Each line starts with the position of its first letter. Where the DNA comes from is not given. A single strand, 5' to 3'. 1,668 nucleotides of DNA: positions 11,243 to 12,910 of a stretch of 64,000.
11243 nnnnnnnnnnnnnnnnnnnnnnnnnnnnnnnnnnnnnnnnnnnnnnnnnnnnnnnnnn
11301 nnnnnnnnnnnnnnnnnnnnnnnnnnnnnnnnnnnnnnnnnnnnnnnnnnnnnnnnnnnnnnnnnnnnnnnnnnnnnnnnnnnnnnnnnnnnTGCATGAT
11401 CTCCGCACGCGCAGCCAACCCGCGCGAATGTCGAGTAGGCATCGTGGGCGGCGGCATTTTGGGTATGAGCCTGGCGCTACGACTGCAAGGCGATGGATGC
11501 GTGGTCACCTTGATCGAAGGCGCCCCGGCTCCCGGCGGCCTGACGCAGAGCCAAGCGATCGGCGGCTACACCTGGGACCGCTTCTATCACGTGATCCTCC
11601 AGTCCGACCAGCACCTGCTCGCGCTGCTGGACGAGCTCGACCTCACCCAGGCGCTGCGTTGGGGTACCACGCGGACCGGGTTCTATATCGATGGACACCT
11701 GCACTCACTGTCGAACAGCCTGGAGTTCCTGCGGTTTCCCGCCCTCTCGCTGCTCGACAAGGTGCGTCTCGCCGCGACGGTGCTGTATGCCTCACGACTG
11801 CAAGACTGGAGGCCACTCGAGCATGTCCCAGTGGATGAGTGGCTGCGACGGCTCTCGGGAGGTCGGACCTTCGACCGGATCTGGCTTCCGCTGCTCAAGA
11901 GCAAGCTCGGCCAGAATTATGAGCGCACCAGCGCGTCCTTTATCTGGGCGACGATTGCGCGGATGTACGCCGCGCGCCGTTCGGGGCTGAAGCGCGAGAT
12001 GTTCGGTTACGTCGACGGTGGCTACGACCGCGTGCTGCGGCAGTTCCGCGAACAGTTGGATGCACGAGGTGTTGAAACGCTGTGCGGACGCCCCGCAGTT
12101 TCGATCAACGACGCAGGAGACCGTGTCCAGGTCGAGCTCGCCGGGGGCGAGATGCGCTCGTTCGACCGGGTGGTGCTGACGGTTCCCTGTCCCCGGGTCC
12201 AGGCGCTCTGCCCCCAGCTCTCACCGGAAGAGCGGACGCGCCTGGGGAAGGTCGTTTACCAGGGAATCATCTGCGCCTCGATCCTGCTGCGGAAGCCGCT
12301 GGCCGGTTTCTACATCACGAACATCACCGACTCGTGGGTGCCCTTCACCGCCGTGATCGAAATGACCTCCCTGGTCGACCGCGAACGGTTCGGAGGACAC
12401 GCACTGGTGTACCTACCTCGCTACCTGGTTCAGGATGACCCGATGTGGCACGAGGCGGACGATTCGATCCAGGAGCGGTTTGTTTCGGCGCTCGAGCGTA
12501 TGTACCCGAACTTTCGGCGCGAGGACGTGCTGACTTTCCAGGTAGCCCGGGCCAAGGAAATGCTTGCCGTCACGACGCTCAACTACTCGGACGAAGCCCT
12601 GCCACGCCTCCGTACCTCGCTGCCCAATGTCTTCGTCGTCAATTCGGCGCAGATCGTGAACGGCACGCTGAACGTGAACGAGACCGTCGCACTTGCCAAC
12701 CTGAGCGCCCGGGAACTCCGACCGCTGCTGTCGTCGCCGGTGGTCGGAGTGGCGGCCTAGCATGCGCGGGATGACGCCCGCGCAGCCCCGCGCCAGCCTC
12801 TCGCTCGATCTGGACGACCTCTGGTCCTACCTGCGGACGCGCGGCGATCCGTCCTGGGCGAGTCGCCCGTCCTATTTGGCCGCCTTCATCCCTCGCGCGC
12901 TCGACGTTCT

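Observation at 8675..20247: Nine-gene operon that looks like an undescribed Arn-like route for periplasmic glycosylation from a lipid-linked sugar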

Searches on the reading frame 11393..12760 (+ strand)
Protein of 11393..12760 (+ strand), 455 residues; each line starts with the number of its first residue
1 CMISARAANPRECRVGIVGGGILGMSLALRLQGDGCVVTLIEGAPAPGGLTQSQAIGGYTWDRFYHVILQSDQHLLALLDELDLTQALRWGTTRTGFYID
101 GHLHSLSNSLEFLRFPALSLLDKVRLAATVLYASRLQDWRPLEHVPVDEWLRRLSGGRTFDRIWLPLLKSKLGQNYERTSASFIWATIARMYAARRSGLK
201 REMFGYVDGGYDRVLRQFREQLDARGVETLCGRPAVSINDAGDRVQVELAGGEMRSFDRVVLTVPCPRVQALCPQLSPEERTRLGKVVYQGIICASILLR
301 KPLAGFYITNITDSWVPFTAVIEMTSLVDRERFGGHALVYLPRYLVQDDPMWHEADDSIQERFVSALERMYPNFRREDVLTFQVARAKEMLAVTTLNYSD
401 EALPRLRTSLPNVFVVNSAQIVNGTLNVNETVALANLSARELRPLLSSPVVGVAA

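Call 4: search_protein_families(library=pfam, proteins=[window:11393-12760:+], max_evalue=0.01)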
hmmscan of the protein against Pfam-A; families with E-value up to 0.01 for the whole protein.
window:11393-12760:+ (455 aa): 6 families
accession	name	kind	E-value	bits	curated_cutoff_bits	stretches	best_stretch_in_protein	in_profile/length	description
PF01593.30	Amino_oxidase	-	4.4e-27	95.9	19.8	1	24-417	3-417/443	Flavin containing amine oxidoreductase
PF01266.30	DAO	-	1.5e-10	41.6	27.9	1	15-416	2-332/353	FAD dependent oxidoreductase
PF13450.12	NAD_binding_8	-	5e-10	40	21.9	1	17-82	1-68/68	NAD(P)-binding Rossmann-like domain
PF07992.20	Pyr_redox_2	-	6.3e-05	23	26.1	0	13-48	143-178/291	Pyridine nucleotide-disulphide oxidoreductase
PF00070.33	Pyr_redox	-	0.00033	21.5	22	0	14-47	1-34/82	Pyridine nucleotide-disulphide oxidoreductase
PF13454.12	NAD_binding_9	-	0.0015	18.9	21.8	0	214-264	102-152/155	FAD-NAD(P)-binding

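Call 5: search_protein_families(library=ncbifam, proteins=[window:11393-12760:+], max_evalue=0.001)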
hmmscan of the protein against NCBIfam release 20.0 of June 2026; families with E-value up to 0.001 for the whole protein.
window:11393-12760:+ (455 aa): 13 families
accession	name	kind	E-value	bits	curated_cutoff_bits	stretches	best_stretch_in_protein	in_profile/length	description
NF005560.0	PRK07233.1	equivalog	4e-137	457.6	252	1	14-442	2-428/435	hypothetical protein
TIGR03467.1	HpnE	equivalog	2.1e-30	106.4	283.05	1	15-386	1-373/430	hydroxysqualene dehydroxylase HpnE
NF008841.0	PRK11883.1-1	equivalog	5.2e-16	58.6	517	2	188-287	202-294/453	protoporphyrinogen oxidase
NF005547.0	PRK07208.1-3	equivalog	4.2e-11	42.2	380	1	15-301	7-297/465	hypothetical protein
TIGR00562.1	proto_IX_ox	equivalog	4.8e-10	38.6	97.85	1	14-182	4-175/470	protoporphyrinogen oxidase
TIGR02734.1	crtI_fam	subfamily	2.1e-08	33.3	238.1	1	16-63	2-49/504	phytoene desaturase family protein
NF008845.0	PRK11883.1-5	equivalog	9.3e-08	30.8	560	1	14-274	6-292/468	protoporphyrinogen oxidase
NF045637.1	carotdesatCrtDProt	equivalog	1.4e-06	27.2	580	0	17-54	3-40/485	1-hydroxycarotenoid 3,4-desaturase CrtD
TIGR02732.1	zeta_caro_desat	equivalog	6.4e-06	25.3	622.15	0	14-197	1-206/474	9,9'-di-cis-zeta-carotene desaturase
NF005313.0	PRK06847.1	subfamily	1.1e-05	24.6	372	0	14-45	6-37/375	hypothetical protein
NF005612.0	PRK07364.1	equivalog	0.00021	19.9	487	1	10-55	16-61/415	FAD-dependent hydroxylase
NF005787.0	PRK07608.1-2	equivalog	0.00027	19.8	624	1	10-79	15-80/429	UbiH/UbiF family hydroxylase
TIGR02352.1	thiamin_ThiO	equivalog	0.00077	18.7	250.8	0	15-48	1-34/351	glycine oxidase ThiO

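Call 14: find_homologous_proteins(query=window:11393-12760:+, max_evalue=1e-10)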
Query window:11393-12760:+ (455 aa): 6170 proteins with E <= 1e-10 among 8000 candidates; the best 120 are listed.
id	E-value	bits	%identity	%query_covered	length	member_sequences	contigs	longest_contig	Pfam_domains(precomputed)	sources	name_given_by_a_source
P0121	5.1e-263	891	87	100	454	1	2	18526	PF01266.31,PF01593.31,PF13450.13,PF07992.21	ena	-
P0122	5.3e-256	868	84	100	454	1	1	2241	PF01266.31,PF01593.31,PF13450.13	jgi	-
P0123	1.0e-252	857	83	100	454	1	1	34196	PF01266.31,PF01593.31,PF13450.13,PF00070.34,PF13454.13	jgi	jgi:protoporphyrinogen oxidase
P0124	2.1e-250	849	82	100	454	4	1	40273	PF01266.31,PF01593.31,PF13450.13,PF13454.13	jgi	jgi:protoporphyrinogen oxidase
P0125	9.5e-242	821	84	95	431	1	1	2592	PF01593.31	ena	-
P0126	1.1e-241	820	79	100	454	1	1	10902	PF01266.31,PF01593.31,PF13450.13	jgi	jgi:protoporphyrinogen oxidase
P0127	3.3e-240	816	80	100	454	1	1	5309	PF01266.31,PF01593.31,PF13450.13,PF13454.13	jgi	jgi:protoporphyrinogen oxidase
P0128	6.3e-238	808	79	97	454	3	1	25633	PF01266.31,PF01593.31,PF13450.13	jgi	jgi:protoporphyrinogen oxidase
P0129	1.6e-236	803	78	98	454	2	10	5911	PF01266.31,PF01593.31,PF13450.13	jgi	jgi:protoporphyrinogen oxidase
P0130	2.5e-236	803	77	100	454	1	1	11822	PF01266.31,PF01593.31,PF13450.13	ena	-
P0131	1.2e-233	794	78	100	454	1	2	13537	PF01266.31,PF01593.31,PF13450.13,PF07992.21,PF13454.13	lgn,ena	-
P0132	1.5e-218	744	72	100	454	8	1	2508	PF01266.31,PF01593.31,PF13450.13,PF07992.21,PF00070.34,PF01494.26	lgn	-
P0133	2.2e-216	737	72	100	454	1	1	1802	PF01266.31,PF01593.31,PF13450.13,PF07992.21,PF00070.34,PF01494.26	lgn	-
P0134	2.7e-216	737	73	97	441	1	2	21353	PF01266.31,PF01593.31,PF13450.13,PF07992.21,PF00070.34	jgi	jgi:protoporphyrinogen oxidase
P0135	9.1e-215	732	71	100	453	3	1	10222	PF01266.31,PF01593.31,PF13450.13,PF07992.21,PF00070.34,PF01494.26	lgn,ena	-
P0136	1.5e-213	728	71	99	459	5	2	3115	PF01266.31,PF01593.31,PF13450.13,PF07992.21,PF00070.34,PF13454.13,PF01494.26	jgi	jgi:protoporphyrinogen oxidase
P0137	4.1e-212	723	71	99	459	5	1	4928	PF01266.31,PF01593.31,PF13450.13,PF07992.21,PF00070.34,PF13454.13,PF01494.26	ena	-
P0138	9.0e-212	722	71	93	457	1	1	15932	PF01266.31,PF01593.31,PF13450.13,PF07992.21,PF00070.34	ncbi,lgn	ncbi:MAG: NAD(P)/FAD-dependent oxidoreductase [Gemmatimonadales bacterium]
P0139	4.8e-211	719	70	93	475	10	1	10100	PF01266.31,PF01593.31,PF13450.13,PF07992.21,PF00070.34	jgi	jgi:protoporphyrinogen oxidase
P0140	6.4e-210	716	71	93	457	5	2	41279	PF01266.31,PF01593.31,PF13450.13,PF07992.21,PF00070.34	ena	-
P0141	8.3e-209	712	72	96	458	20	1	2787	PF01266.31,PF01593.31,PF13450.13,PF07992.21,PF00070.34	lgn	-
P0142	1.1e-208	712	68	100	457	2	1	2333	PF01266.31,PF01593.31,PF13450.13,PF07992.21,PF00070.34,PF03486.21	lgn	-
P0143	1.2e-208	712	70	93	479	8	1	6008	PF01266.31,PF01593.31,PF13450.13,PF07992.21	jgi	-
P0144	2.9e-208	710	70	96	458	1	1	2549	PF01266.31,PF01593.31,PF13450.13,PF07992.21,PF00070.34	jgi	jgi:protoporphyrinogen oxidase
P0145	7.7e-208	709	70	98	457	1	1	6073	PF01266.31,PF01593.31,PF13450.13,PF07992.21,PF00070.34,PF13454.13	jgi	jgi:protoporphyrinogen oxidase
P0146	1.3e-207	708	68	95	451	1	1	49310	PF01266.31,PF01593.31,PF13450.13,PF07992.21,PF00070.34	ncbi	ncbi:MAG: NAD(P)/FAD-dependent oxidoreductase [Gemmatimonadaceae bacterium]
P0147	3.1e-207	707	70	96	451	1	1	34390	PF01266.31,PF01593.31,PF13450.13,PF07992.21,PF00070.34,PF03486.21,PF12831.14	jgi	jgi:protoporphyrinogen oxidase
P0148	8.3e-207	705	71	97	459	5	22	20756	PF01266.31,PF01593.31,PF13450.13,PF07992.21,PF00070.34,PF13454.13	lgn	-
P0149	3.2e-206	704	71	96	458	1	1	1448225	PF01266.31,PF01593.31,PF13450.13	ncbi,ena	-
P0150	4.5e-206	703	69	94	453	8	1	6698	PF01266.31,PF01593.31,PF13450.13,PF07992.21,PF00070.34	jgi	jgi:protoporphyrinogen oxidase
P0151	5.0e-206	703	70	92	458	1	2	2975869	PF01266.31,PF01593.31,PF13450.13,PF07992.21,PF00070.34,PF13454.13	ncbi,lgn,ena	-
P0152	5.4e-206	703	73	95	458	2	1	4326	PF01266.31,PF01593.31,PF13450.13,PF07992.21,PF00070.34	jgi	-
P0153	5.9e-206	703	70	97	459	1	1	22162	PF01266.31,PF01593.31,PF13450.13,PF07992.21,PF00070.34,PF13454.13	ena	-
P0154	4.7e-205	700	69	97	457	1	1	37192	PF01266.31,PF01593.31,PF13450.13,PF07992.21,PF00070.34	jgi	jgi:protoporphyrinogen oxidase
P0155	5.7e-205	699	69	92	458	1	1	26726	PF01266.31,PF01593.31,PF13450.13,PF07992.21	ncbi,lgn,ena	-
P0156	6.9e-205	699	71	97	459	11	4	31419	PF01266.31,PF01593.31,PF13450.13,PF07992.21,PF00070.34,PF13454.13,PF01494.26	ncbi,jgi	jgi:protoporphyrinogen oxidase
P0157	1.8e-204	698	71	94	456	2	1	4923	PF01266.31,PF01593.31,PF13450.13,PF07992.21,PF00070.34,PF13454.13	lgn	-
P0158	3.3e-204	697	70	97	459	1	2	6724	PF01266.31,PF01593.31,PF13450.13,PF07992.21,PF00070.34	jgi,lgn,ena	-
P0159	3.6e-204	697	71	97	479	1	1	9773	PF01266.31,PF01593.31,PF13450.13,PF07992.21,PF00070.34,PF13454.13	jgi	jgi:protoporphyrinogen oxidase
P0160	4.8e-204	696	68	95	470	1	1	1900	PF01266.31,PF01593.31,PF13450.13,PF07992.21,PF00070.34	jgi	jgi:protoporphyrinogen oxidase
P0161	6.3e-204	696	67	100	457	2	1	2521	PF01266.31,PF01593.31,PF13450.13,PF07992.21,PF00070.34,PF03486.21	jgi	jgi:protoporphyrinogen oxidase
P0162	6.8e-204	696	70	93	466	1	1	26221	PF01266.31,PF01593.31,PF13450.13,PF07992.21,PF00070.34,PF13454.13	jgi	-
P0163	5.8e-203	693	70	95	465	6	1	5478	PF01266.31,PF01593.31,PF13450.13,PF07992.21,PF13454.13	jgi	jgi:protoporphyrinogen oxidase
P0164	8.7e-203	692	71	95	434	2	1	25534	PF01266.31,PF01593.31,PF13450.13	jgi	jgi:protoporphyrinogen oxidase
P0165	1.5e-202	691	72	93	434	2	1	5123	PF01266.31,PF01593.31,PF13450.13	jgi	jgi:protoporphyrinogen oxidase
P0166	1.6e-202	691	68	92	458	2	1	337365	PF01266.31,PF01593.31,PF13450.13,PF07992.21,PF00070.34,PF13454.13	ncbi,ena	-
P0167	4.0e-202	690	67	94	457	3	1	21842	PF01266.31,PF01593.31,PF13450.13,PF07992.21,PF00070.34,PF03486.21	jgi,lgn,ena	-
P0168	4.5e-202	690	71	95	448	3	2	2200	PF01266.31,PF01593.31,PF13450.13,PF07992.21,PF00070.34,PF13454.13,PF01494.26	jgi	jgi:protoporphyrinogen oxidase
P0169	6.0e-202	689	68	98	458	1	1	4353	PF01266.31,PF01593.31,PF13450.13,PF07992.21,PF00070.34,PF13454.13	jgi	jgi:protoporphyrinogen oxidase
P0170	7.2e-202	689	70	95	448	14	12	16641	PF01266.31,PF01593.31,PF13450.13,PF07992.21,PF13454.13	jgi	jgi:protoporphyrinogen oxidase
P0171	1.2e-201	688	71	95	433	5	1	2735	PF01593.31,PF13450.13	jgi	-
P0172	1.4e-201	688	68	98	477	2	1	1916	PF01266.31,PF01593.31,PF13450.13,PF07992.21,PF00070.34,PF01494.26,PF12831.14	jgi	jgi:protoporphyrinogen oxidase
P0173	1.5e-201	688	71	95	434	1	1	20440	PF01266.31,PF01593.31,PF13450.13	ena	-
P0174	4.1e-201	687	71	94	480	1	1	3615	PF01266.31,PF01593.31,PF13450.13,PF07992.21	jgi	jgi:protoporphyrinogen oxidase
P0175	5.4e-201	686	71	95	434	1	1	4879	PF01266.31,PF01593.31,PF13450.13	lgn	-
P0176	9.6e-201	685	68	97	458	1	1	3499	PF01266.31,PF01593.31,PF13450.13,PF07992.21,PF00070.34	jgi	jgi:protoporphyrinogen oxidase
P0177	3.5e-200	684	71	95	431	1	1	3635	PF01266.31,PF01593.31,PF13450.13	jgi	jgi:protoporphyrinogen oxidase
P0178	3.9e-200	683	70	97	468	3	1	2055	PF01266.31,PF01593.31,PF13450.13,PF00890.31,PF07992.21,PF13454.13,PF01494.26,PF12831.14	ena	-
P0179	6.1e-200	683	70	97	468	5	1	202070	PF01266.31,PF01593.31,PF13450.13,PF00890.31,PF07992.21,PF01494.26,PF12831.14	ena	-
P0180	8.6e-200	682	69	97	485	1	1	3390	PF01266.31,PF01593.31,PF13450.13,PF00890.31,PF07992.21,PF00070.34,PF13454.13,PF01494.26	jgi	jgi:protoporphyrinogen oxidase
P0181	1.5e-199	682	71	95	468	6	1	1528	PF01266.31,PF01593.31,PF13450.13,PF00890.31,PF07992.21,PF00070.34,PF13454.13,PF01494.26,PF12831.14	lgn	-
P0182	4.0e-199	680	71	94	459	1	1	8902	PF01266.31,PF01593.31,PF13450.13,PF07992.21,PF00070.34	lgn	-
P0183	4.0e-199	680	69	95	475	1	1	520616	PF01266.31,PF01593.31,PF13450.13,PF07992.21,PF00070.34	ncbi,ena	-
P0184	4.5e-199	680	69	97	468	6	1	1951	PF01266.31,PF01593.31,PF13450.13,PF00890.31,PF07992.21,PF13454.13,PF12831.14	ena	-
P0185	2.5e-198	678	68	94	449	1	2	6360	PF01266.31,PF01593.31,PF13450.13,PF07992.21,PF00070.34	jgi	jgi:protoporphyrinogen oxidase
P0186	2.7e-198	677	70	93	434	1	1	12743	PF01266.31,PF01593.31,PF13450.13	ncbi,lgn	-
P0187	4.5e-198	677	68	96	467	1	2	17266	PF01266.31,PF01593.31,PF13450.13,PF07992.21,PF13454.13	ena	-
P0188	6.5e-198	676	69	98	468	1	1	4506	PF01266.31,PF01593.31,PF13450.13,PF07992.21,PF13454.13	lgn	-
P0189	7.5e-198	676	69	96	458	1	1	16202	PF01266.31,PF01593.31,PF13450.13,PF07992.21,PF00070.34,PF03486.21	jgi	jgi:protoporphyrinogen oxidase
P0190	8.3e-198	676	70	92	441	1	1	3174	PF01593.31,PF13450.13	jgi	jgi:protoporphyrinogen oxidase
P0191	8.9e-198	676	70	96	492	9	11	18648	PF01266.31,PF01593.31,PF13450.13,PF00890.31,PF13454.13,PF01494.26,PF12831.14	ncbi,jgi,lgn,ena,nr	ncbi:MAG TPA: NAD(P)/FAD-dependent oxidoreductase [Gemmatimonadales bacterium]|nr:NAD(P)/FAD-depende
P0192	1.3e-197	675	69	95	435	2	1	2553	PF01593.31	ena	-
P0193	1.4e-197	675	68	93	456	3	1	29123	PF01266.31,PF01593.31,PF13450.13,PF07992.21,PF13454.13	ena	-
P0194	2.7e-197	674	69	95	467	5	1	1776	PF01266.31,PF01593.31,PF13450.13,PF00890.31,PF07992.21,PF13454.13,PF12831.14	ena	-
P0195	2.8e-197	674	70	93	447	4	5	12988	PF01266.31,PF01593.31,PF13450.13,PF00070.34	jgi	jgi:protoporphyrinogen oxidase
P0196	3.7e-197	674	69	95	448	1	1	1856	PF01266.31,PF01593.31,PF13450.13,PF07992.21,PF13454.13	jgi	jgi:protoporphyrinogen oxidase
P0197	1.9e-196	671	68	95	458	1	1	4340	PF01266.31,PF01593.31,PF13450.13,PF07992.21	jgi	jgi:protoporphyrinogen oxidase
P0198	4.2e-196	670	67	93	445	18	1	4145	PF01266.31,PF01593.31,PF13450.13,PF07992.21,PF00070.34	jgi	jgi:protoporphyrinogen oxidase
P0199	6.2e-196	670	69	96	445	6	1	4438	PF01266.31,PF01593.31,PF13450.13,PF07992.21,PF00070.34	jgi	jgi:protoporphyrinogen oxidase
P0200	7.8e-196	669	67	93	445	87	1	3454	PF01266.31,PF01593.31,PF13450.13,PF07992.21,PF00070.34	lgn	-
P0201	1.2e-195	669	68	95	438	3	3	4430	PF01266.31,PF01593.31,PF13450.13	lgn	-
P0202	2.0e-195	668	69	94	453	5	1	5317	PF01266.31,PF01593.31,PF13450.13,PF07992.21,PF00070.34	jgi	-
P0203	2.1e-195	668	69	95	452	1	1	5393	PF01266.31,PF01593.31,PF13450.13,PF07992.21,PF00070.34,PF13454.13,PF12831.14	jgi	jgi:protoporphyrinogen oxidase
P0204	2.8e-195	667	68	95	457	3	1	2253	PF01266.31,PF01593.31,PF13450.13,PF07992.21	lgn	-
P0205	4.6e-195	667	67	92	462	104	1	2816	PF01266.31,PF01593.31,PF13450.13,PF07992.21,PF00070.34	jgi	jgi:protoporphyrinogen oxidase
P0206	7.3e-195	666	69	94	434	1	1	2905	PF01266.31,PF01593.31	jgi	jgi:protoporphyrinogen oxidase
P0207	9.6e-195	666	66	98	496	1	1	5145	PF01266.31,PF01593.31,PF13450.13,PF07992.21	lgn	-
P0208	1.2e-194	665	69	95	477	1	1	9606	PF01266.31,PF01593.31,PF13450.13,PF07992.21,PF13454.13,PF12831.14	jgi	jgi:protoporphyrinogen oxidase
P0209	1.5e-194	665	67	94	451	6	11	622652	PF01266.31,PF01593.31,PF13450.13,PF07992.21,PF00070.34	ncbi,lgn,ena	ncbi:MAG: NAD(P)/FAD-dependent oxidoreductase [Gemmatimonadales bacterium]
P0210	3.0e-194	664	67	97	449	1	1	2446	PF01266.31,PF01593.31,PF13450.13,PF07992.21,PF00070.34,PF13454.13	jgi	jgi:protoporphyrinogen oxidase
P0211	3.5e-194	664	70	93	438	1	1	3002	PF01266.31,PF01593.31,PF13450.13,PF07992.21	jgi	jgi:protoporphyrinogen oxidase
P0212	1.4e-193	662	67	95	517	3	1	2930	PF01266.31,PF01593.31,PF13450.13,PF07992.21,PF00070.34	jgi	-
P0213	3.2e-193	661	67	95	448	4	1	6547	PF01266.31,PF01593.31,PF13450.13,PF07992.21,PF13454.13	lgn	-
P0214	4.0e-193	660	68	96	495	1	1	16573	PF01266.31,PF01593.31,PF13450.13,PF07992.21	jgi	jgi:protoporphyrinogen oxidase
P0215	5.1e-193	660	68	96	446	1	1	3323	PF01266.31,PF01593.31,PF13450.13,PF07992.21,PF00070.34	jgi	jgi:protoporphyrinogen oxidase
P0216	5.6e-193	660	68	95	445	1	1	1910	PF01593.31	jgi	jgi:protoporphyrinogen oxidase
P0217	6.9e-193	660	67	92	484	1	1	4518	PF01266.31,PF01593.31,PF13450.13,PF07992.21,PF00070.34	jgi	jgi:protoporphyrinogen oxidase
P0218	1.0e-192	659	69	93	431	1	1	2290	PF01266.31,PF01593.31,PF13450.13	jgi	jgi:protoporphyrinogen oxidase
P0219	1.1e-192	659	69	94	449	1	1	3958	PF01266.31,PF01593.31,PF13450.13,PF07992.21,PF00070.34,PF03486.21,PF12831.14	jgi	jgi:protoporphyrinogen oxidase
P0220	1.3e-192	659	67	97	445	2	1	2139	PF01266.31,PF01593.31,PF13450.13,PF07992.21,PF00070.34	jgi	-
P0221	1.3e-192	659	66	94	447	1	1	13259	PF01266.31,PF01593.31,PF13450.13,PF07992.21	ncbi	ncbi:MAG TPA: NAD(P)/FAD-dependent oxidoreductase [Longimicrobiales bacterium]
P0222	1.5e-192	659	68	95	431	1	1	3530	PF01266.31,PF01593.31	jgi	-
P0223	3.1e-192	657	67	93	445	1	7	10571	PF01266.31,PF01593.31,PF13450.13,PF07992.21,PF00070.34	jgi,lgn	jgi:protoporphyrinogen oxidase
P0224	4.4e-192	657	68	95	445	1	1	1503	PF01593.31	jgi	jgi:protoporphyrinogen oxidase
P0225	5.5e-192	657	69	92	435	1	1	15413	PF01266.31,PF01593.31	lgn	-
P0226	8.3e-192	656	67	93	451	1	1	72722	PF01266.31,PF01593.31,PF13450.13,PF07992.21,PF00070.34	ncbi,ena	-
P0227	9.4e-192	656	68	95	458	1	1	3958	PF01266.31,PF01593.31,PF13450.13,PF00890.31,PF07992.21,PF00070.34,PF13454.13,PF12831.14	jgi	jgi:protoporphyrinogen oxidase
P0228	4.8e-191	654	67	94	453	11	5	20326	PF01266.31,PF01593.31,PF13450.13,PF07992.21,PF00070.34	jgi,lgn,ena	jgi:protoporphyrinogen oxidase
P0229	6.4e-191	653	67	97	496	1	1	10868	PF01266.31,PF01593.31,PF13450.13,PF07992.21,PF13454.13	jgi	jgi:protoporphyrinogen oxidase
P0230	7.3e-191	653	69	93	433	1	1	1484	PF01266.31,PF01593.31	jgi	-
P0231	1.2e-190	652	67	95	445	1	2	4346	PF01266.31,PF01593.31,PF13450.13,PF07992.21,PF00070.34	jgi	jgi:protoporphyrinogen oxidase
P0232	1.7e-190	652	68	93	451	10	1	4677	PF01266.31,PF01593.31,PF13450.13,PF07992.21,PF00070.34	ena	-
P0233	1.7e-190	652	66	92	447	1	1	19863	PF01266.31,PF01593.31,PF13450.13,PF07992.21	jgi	jgi:protoporphyrinogen oxidase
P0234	1.9e-190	652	66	91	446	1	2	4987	PF01266.31,PF01593.31,PF13450.13,PF07992.21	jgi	jgi:protoporphyrinogen oxidase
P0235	2.9e-190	651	66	91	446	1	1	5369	PF01266.31,PF01593.31,PF13450.13,PF07992.21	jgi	jgi:protoporphyrinogen oxidase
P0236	3.2e-190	651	65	97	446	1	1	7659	PF01266.31,PF01593.31,PF13450.13,PF07992.21,PF00070.34,PF03486.21,PF03807.24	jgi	-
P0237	3.3e-190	651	65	91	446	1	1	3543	PF01266.31,PF01593.31,PF13450.13,PF07992.21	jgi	jgi:protoporphyrinogen oxidase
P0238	3.4e-190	651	67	97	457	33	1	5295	PF01266.31,PF01593.31,PF13450.13,PF00890.31,PF07992.21,PF12831.14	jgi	jgi:protoporphyrinogen oxidase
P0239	3.4e-190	651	68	95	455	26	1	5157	PF01266.31,PF01593.31,PF13450.13,PF07992.21,PF00070.34,PF03486.21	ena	-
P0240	6.1e-190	650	67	95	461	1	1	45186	PF01266.31,PF01593.31,PF13450.13,PF00890.31,PF07992.21,PF00070.34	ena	-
